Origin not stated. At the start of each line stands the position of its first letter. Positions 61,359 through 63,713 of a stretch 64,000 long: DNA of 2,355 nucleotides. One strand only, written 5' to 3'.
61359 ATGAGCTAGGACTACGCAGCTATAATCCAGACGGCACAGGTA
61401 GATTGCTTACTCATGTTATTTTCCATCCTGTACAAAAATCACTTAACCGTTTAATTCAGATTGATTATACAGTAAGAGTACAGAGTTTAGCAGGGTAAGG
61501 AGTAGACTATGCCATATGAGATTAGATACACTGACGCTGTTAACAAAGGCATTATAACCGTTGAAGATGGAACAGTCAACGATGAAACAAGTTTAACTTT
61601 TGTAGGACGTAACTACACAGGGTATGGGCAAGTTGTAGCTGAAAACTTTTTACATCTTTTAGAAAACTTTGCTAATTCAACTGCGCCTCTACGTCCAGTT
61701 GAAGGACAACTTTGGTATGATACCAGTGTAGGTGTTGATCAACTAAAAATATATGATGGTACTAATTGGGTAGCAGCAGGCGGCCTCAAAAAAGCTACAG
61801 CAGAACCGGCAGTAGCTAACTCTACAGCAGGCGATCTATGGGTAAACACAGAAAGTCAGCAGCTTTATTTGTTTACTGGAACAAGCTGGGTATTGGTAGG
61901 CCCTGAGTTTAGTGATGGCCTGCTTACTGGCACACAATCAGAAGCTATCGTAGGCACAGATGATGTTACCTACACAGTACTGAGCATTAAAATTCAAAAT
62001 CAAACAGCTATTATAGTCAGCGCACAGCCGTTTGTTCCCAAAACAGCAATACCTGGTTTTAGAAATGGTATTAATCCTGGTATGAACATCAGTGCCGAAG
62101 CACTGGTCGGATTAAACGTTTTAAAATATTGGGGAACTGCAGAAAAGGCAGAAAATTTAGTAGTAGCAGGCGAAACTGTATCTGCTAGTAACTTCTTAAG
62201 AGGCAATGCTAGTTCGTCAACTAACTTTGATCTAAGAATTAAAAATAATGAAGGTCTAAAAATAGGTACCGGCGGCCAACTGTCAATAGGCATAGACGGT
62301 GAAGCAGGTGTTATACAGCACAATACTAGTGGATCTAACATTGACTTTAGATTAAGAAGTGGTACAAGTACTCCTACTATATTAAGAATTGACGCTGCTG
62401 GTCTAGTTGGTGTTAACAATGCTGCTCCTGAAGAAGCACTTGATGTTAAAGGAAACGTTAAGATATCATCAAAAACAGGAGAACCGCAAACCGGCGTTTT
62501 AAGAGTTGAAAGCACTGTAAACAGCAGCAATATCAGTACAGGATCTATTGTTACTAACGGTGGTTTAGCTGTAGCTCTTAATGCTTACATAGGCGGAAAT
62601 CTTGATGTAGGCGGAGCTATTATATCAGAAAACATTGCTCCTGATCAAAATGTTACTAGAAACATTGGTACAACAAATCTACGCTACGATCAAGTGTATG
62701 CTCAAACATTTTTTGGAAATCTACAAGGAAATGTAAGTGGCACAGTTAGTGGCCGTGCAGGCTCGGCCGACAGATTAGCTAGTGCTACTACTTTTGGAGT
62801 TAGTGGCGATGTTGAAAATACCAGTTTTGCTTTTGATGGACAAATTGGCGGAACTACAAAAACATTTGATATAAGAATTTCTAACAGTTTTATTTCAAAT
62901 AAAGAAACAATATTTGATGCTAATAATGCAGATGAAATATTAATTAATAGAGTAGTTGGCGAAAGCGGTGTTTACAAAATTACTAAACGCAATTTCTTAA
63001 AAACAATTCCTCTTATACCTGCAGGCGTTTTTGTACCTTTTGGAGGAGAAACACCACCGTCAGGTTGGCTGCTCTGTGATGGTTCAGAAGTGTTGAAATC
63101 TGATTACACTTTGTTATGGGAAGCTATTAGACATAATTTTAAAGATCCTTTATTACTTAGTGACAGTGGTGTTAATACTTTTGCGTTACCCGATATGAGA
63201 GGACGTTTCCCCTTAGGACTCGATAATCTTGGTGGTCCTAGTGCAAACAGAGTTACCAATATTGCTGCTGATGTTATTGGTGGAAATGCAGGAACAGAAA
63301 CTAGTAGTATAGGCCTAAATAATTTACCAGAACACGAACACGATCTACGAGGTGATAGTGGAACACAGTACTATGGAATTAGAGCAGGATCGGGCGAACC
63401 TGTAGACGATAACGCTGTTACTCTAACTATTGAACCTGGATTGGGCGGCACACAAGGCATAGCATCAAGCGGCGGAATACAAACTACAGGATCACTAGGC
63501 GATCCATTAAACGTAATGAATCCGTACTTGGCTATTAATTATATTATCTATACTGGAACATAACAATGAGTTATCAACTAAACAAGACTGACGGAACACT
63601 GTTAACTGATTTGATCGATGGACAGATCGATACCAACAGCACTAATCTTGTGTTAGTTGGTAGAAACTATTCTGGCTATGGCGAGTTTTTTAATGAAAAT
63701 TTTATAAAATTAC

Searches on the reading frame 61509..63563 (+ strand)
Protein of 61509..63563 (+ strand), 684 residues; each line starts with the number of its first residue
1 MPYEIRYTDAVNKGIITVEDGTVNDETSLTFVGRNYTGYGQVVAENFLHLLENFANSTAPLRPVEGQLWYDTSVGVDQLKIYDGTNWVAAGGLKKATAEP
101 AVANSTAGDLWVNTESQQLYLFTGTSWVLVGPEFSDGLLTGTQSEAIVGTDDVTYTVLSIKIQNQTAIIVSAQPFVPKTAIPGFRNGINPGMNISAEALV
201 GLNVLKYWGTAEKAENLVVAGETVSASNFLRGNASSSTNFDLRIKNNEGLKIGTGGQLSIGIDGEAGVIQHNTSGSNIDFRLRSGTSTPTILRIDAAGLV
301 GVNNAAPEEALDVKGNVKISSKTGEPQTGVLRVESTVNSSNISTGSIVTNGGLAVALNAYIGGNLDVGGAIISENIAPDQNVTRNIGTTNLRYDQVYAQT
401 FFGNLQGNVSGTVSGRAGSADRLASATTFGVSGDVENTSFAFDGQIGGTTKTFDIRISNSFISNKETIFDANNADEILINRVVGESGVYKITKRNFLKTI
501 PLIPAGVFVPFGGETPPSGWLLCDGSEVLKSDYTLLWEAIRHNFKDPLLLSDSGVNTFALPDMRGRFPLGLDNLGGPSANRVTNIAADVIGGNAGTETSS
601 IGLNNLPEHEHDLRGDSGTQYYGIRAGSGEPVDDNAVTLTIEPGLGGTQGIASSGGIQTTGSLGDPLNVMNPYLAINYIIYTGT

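Call 68: search_protein_families(library=phrogs, proteins=[window:61509-63563:+], max_evalue=0.00001)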
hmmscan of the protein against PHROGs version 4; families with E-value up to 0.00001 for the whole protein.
window:61509-63563:+ (684 aa): 12 families
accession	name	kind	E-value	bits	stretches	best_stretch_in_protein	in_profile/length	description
phrog_8763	-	tail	8.6e-18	64.9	1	502-682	541-748/1024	tail protein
phrog_9116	-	tail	3.2e-17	63.5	1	503-683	59-212/455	tail protein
phrog_15511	-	unknown function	2.2e-14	54.5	1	3-91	4-110/511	-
phrog_1858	-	tail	2.3e-13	50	1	473-582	123-214/1018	tail fiber protein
phrog_14394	-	head and packaging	1.6e-12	48.2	1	25-79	32-86/366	virion structural protein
phrog_523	-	tail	2.3e-11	44.2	1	242-582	264-545/673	tail collar fiber protein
phrog_14307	-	unknown function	8.2e-11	42.8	1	502-576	47-107/137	-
phrog_3100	-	tail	1.9e-09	39.3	1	503-581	218-281/382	tail fiber protein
phrog_2097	-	tail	2.8e-08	34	1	502-616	385-464/644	tail fiber protein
phrog_8309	-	unknown function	4.7e-08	33.5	0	58-104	24-69/312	-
phrog_327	-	tail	6.8e-07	30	1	481-611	300-394/618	tail protein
phrog_1800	-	tail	6.7e-06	26.3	0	502-680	389-543/545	tail collar fiber protein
